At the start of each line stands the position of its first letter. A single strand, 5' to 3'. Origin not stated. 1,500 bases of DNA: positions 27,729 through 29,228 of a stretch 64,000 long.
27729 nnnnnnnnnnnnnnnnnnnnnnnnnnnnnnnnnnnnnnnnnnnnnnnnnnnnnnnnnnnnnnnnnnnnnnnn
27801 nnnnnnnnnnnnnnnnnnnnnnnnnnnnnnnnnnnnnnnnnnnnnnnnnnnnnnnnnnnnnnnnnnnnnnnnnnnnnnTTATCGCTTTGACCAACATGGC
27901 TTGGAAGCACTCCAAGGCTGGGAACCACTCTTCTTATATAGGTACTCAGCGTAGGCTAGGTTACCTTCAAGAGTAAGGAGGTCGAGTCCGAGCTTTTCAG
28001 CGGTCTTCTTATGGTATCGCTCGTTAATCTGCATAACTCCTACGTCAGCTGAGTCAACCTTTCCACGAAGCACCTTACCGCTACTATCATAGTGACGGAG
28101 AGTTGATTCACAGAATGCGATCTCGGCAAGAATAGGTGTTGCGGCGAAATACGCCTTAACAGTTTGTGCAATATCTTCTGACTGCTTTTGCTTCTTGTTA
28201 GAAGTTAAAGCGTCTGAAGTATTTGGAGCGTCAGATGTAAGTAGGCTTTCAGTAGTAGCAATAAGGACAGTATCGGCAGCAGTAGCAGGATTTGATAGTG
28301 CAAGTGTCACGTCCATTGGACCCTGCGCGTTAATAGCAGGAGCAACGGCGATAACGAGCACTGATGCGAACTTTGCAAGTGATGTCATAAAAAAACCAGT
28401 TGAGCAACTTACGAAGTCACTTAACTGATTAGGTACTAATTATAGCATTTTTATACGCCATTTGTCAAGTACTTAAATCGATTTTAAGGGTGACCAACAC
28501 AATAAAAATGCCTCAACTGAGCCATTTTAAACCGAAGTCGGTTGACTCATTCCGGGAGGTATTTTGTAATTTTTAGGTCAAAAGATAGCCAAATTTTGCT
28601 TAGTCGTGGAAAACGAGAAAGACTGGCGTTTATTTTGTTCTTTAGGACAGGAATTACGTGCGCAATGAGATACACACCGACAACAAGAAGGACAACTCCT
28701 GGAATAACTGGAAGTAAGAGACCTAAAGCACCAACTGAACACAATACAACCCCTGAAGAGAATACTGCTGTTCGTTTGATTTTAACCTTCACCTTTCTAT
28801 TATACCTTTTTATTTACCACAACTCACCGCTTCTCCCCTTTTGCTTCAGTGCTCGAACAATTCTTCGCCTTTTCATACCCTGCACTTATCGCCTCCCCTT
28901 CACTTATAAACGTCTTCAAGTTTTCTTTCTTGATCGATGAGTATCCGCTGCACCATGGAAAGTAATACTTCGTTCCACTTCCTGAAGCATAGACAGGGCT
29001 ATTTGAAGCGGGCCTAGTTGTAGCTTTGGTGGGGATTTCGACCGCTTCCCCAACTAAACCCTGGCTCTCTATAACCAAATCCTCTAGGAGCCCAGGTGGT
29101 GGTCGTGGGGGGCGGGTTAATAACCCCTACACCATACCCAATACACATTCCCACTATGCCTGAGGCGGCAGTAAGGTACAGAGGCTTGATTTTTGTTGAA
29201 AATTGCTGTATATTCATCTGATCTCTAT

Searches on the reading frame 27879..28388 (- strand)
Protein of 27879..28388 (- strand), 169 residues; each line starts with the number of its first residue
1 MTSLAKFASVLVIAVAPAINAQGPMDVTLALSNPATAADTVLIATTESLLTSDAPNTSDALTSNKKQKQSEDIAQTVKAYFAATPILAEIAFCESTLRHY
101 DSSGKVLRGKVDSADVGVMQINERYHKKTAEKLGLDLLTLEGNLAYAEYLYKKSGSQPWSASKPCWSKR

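Call 11: find_encoding_contigs(protein=window:27879-28388:-, flank=6000, max_places=10)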
Protein window:27879-28388:- (169 aa): 2 contigs read that carry it; 2 places shown.
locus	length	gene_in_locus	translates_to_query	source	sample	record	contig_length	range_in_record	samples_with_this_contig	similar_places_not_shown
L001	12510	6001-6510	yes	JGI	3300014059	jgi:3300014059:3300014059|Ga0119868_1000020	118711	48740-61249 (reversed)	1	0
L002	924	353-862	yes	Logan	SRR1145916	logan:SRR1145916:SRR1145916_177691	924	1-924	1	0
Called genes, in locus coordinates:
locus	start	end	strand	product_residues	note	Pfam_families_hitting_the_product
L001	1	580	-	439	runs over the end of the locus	PF00772:DnaB, PF13481:AAA_25, PF03796:DnaB_C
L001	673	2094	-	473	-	PF00133:tRNA-synt_1 (faint), PF01406:tRNA-synt_1e, PF01921:tRNA-synt_1f (faint), PF09334:tRNA-synt_1g (weak)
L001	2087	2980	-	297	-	PF01544:CorA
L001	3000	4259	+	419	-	PF00595:PDZ, PF13180:PDZ_2, PF17820:PDZ_6, PF03572:Peptidase_S41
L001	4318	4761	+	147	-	PF01281:Ribosomal_L9_N, PF03948:Ribosomal_L9_C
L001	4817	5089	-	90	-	PF01016:Ribosomal_L27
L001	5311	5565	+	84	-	-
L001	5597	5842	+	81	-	-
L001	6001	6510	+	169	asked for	-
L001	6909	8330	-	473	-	-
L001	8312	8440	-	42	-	-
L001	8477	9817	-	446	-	PF01551:Peptidase_M23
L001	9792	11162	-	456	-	PF00749:tRNA-synt_1c, PF19269:Anticodon_2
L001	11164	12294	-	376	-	PF03033:Glyco_transf_28, PF04101:Glyco_tran_28_C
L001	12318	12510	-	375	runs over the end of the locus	PF01098:FTSW_RODA_SPOVE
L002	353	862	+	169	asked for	-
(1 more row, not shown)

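Call 14: search_protein_families(library=pfam, proteins=[window:27879-28388:-], max_evalue=1)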
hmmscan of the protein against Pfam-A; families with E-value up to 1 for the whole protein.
window:27879-28388:- (169 aa): 2 families
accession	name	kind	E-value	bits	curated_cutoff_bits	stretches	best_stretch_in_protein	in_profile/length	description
PF01464.25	SLT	-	0.016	15.2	21.3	1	80-134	10-56/117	Transglycosylase SLT domain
PF16525.10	MHB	-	0.062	13.9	27.4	1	46-85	19-56/77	Haemophore, haem-binding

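Call 16: find_homologous_proteins(query=window:27879-28388:-)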
Query window:27879-28388:- (169 aa): 282 proteins with E <= 0.001 among 462 candidates; the best 120 are listed.
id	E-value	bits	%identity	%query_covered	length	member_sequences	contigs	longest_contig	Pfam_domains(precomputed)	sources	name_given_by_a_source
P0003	8.0e-103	358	100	100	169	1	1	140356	-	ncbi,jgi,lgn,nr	ncbi:MAG TPA: hypothetical protein PLF31_00455 [Candidatus Paceibacterota bacterium]|nr:hypothetical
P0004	8.9e-94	329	92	100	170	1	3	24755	-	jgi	jgi:hypothetical protein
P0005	5.3e-45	171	50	99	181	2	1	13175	-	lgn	-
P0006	2.1e-44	169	52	98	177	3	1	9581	-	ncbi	-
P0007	2.8e-44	168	52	93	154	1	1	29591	-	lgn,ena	-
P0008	7.1e-44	167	53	98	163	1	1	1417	-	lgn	-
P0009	2.2e-43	166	51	98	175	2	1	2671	-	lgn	-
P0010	8.1e-41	157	46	98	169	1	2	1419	-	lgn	-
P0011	1.9e-39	153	57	78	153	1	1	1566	-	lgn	-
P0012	2.3e-39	153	49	95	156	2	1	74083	-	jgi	-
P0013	8.3e-39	151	48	98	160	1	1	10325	-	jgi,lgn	-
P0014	1.1e-38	150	53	84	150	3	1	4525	-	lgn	-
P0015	1.2e-38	150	59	74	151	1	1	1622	-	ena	-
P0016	3.8e-38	149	59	73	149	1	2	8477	-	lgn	-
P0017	7.6e-38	148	58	82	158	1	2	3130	-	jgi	jgi:hypothetical protein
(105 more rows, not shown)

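Call 21: find_related_loci(query=A2, collection=genome_contigs, flank=3000)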
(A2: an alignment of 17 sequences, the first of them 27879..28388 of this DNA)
Query A2 (169 aa) in genome_contigs; peptide patterns used: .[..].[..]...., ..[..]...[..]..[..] (x = any residue, [..] = any of these).
600 stretches matched a pattern (row limit reached: there are more); 147 encode a relative of the query (tblastn E <= 1e-3); the best 80 are kept; 80 distinct loci.
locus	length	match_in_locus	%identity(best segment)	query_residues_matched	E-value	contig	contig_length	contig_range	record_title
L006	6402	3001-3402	52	27-168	6e-46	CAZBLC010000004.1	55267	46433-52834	MAG TPA_asm: uncultured Candidatus Saccharibacteria bacterium isolate SRP286056_co2_106 genome assembly, contig: NODE_61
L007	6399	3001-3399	52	27-168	1e-44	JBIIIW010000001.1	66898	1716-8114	MAG: Candidatus Paceibacteria bacterium isolate ME2001-09-10pf_3300042914_group1_bin230 Rohwer_bin1538_scaffold_171_c1,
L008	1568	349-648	64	70-169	8e-44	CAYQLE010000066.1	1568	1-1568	MAG TPA_asm: uncultured Candidatus Saccharibacteria bacterium isolate SRP128246_co1_332 genome assembly, contig: NODE_22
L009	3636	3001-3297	65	70-168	7e-43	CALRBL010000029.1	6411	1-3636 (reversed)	MAG: Candidatus Nomurabacteria bacterium isolate MsH-01oct19-81 genome assembly, contig: MsH-01oct19-C28001, whole genom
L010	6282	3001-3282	65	73-166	3e-42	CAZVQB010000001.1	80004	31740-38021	MAG TPA_asm: uncultured Candidatus Saccharibacteria bacterium isolate SRP135725_co1_407 genome assembly, contig: NODE_18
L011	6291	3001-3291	65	72-168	4e-42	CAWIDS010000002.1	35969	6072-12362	MAG: Candidatus Nomurabacteria bacterium isolate MFD01223.bin.1.26 genome assembly, contig: contig_32438, whole genome s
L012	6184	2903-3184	65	73-166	8e-42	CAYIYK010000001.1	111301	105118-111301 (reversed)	MAG TPA_asm: uncultured Candidatus Saccharibacteria bacterium isolate ERP123247_co1_234 genome assembly, contig: NODE_79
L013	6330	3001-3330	58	59-168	8e-42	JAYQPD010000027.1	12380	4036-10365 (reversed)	MAG: bacterium isolate SD3113_S43.metabat_sens.025 NODE_1395_length_12380_cov_4.90035, whole genome shotgun sequence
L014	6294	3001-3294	64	71-168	2e-41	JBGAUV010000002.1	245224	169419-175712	MAG: Candidatus Paceibacteria bacterium isolate MAG_MBR_H10.111 MBRH10-111_opera_contig_200, whole genome shotgun sequen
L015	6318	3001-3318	59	58-168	1e-41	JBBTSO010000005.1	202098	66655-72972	MAG: Patescibacteria group bacterium isolate H41-bin155_1 H41_bin155_1_000000000005, whole genome shotgun sequence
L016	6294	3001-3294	63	71-168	3e-41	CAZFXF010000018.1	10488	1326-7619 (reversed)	MAG TPA_asm: uncultured Candidatus Saccharibacteria bacterium isolate SRP278252_co2_127 genome assembly, contig: NODE_13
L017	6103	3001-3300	60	69-168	4e-41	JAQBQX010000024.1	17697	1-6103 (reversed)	MAG: Candidatus Adlerbacteria bacterium isolate RYN_384 scaffold_883090, whole genome shotgun sequence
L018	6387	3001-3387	50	44-167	6e-39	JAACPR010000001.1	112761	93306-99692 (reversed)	MAG: Candidatus Parcubacteria bacterium isolate CG_2015-02_34_13 CG_2015-02_curated_scaffold_64, whole genome shotgun se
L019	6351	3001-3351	51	47-168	3e-40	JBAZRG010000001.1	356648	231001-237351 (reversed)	MAG: Candidatus Paceibacterota bacterium isolate SO_2017_GW1_142 NODE_213_length_356648_cov_3.206437_OW334_2017, whole g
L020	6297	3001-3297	60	66-167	3e-40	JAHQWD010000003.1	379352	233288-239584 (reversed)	MAG: Candidatus Kaiserbacteria bacterium isolate MAG.121 Posi_121-P61435, whole genome shotgun sequence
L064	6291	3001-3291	55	72-168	3e-36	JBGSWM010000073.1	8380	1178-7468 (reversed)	MAG: Candidatus Paceibacteria bacterium isolate JTS-AC481 k141_4045558, whole genome shotgun sequence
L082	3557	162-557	43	12-168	2e-35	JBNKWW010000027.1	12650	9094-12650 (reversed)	MAG: Minisyncoccia bacterium isolate D2.bin.5.orig k141_710092, whole genome shotgun sequence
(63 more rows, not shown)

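Call 60: search_protein_families(library=ncbifam, proteins=[L082:1630-2628:-, L064:5302-6288:-], max_evalue=0.00001)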
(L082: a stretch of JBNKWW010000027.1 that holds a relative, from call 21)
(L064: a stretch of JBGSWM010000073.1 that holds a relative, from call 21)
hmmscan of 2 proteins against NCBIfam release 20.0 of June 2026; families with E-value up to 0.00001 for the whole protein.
L082:1630-2628:- (333 aa): 11 families
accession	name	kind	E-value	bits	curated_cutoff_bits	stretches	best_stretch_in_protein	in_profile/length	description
TIGR02224.1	recomb_XerC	equivalog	2.8e-55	187.8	335.15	1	35-330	10-291/295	tyrosine recombinase XerC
TIGR02225.1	recomb_XerD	equivalog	1.3e-54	185.5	329.6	1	32-331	6-289/290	site-specific tyrosine recombinase XerD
NF001399.0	PRK00283.1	subfamily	3.9e-51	174.1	279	1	26-332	9-299/300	tyrosine recombinase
NF040815.2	recomb_XerA_Arch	equivalog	3.3e-48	164.6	220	1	28-323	2-261/263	site-specific tyrosine recombinase/integron integrase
NF002331.0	PRK01287.1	subfamily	2.4e-32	112.3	371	1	25-330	29-326/365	site-specific tyrosine recombinase XerC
NF003462.0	PRK05084.1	equivalog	2.9e-25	88.8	267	1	160-325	190-353/360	tyrosine recombinase XerS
TIGR02249.1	integrase_gron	subfamily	2.8e-21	76.2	265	2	247-322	231-306/315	integron integrase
NF011946.0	PRK15417.1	equivalog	1e-11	44.6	435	1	256-316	255-315/337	integron integrase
NF007371.0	PRK09871.1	subfamily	7.3e-09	35.4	222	1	168-316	26-174/198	tyrosine-type DNA invertase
NF040693.1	recomb_GmtY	equivalog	2e-06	27.3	340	0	226-319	339-435/441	gamma-mobile-trio recombinase GmtY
NF041502.1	integrase_1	equivalog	6.5e-06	25.1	350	0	263-324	307-368/484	site-specific integrase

L064:5302-6288:- (329 aa): 10 families
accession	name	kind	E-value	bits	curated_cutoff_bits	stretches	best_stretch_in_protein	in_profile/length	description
TIGR02225.1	recomb_XerD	equivalog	1.5e-53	182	329.6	1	25-327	2-289/290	site-specific tyrosine recombinase XerD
TIGR02224.1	recomb_XerC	equivalog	1.9e-53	181.8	335.15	1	25-327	2-292/295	tyrosine recombinase XerC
NF001399.0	PRK00283.1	subfamily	3.4e-50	171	279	1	22-328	8-299/300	tyrosine recombinase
NF040815.2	recomb_XerA_Arch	equivalog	9.2e-50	169.6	220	1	24-316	1-258/263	site-specific tyrosine recombinase/integron integrase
NF002331.0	PRK01287.1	subfamily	8.8e-40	136.8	371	1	9-328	16-328/365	site-specific tyrosine recombinase XerC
NF003462.0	PRK05084.1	equivalog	4.2e-26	91.5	267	1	164-319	195-351/360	tyrosine recombinase XerS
TIGR02249.1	integrase_gron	subfamily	7.2e-23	81.4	265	2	245-318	233-306/315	integron integrase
NF011946.0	PRK15417.1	equivalog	1.4e-12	47.4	435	1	245-312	248-315/337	integron integrase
NF007371.0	PRK09871.1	subfamily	3.9e-08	33.1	222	1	164-312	26-174/198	tyrosine-type DNA invertase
NF040693.1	recomb_GmtY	equivalog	1.7e-07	30.9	340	1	221-314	341-434/441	gamma-mobile-trio recombinase GmtY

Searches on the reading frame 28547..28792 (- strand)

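Call 14: search_protein_families(library=pfam, proteins=[window:28547-28792:-], max_evalue=1)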
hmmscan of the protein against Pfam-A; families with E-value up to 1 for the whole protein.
window:28547-28792:- (81 aa): 1 family
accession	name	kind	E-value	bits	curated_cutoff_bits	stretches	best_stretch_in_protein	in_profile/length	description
PF04304.18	DUF454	-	0.00022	21.6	35.1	1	8-53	2-47/115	Protein of unknown function (DUF454)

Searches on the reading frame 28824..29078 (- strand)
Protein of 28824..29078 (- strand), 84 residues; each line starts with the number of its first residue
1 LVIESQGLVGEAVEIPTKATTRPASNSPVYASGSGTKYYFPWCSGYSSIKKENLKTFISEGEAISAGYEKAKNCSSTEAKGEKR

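Call 14: search_protein_families(library=pfam, proteins=[window:28824-29078:-], max_evalue=1)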
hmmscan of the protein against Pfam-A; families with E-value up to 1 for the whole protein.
window:28824-29078:- (84 aa): 1 family
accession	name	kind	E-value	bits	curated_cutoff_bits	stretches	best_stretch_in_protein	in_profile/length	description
PF02805.21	Ada_Zn_binding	-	0.04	14.3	23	1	29-75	18-63/65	Metal binding domain of Ada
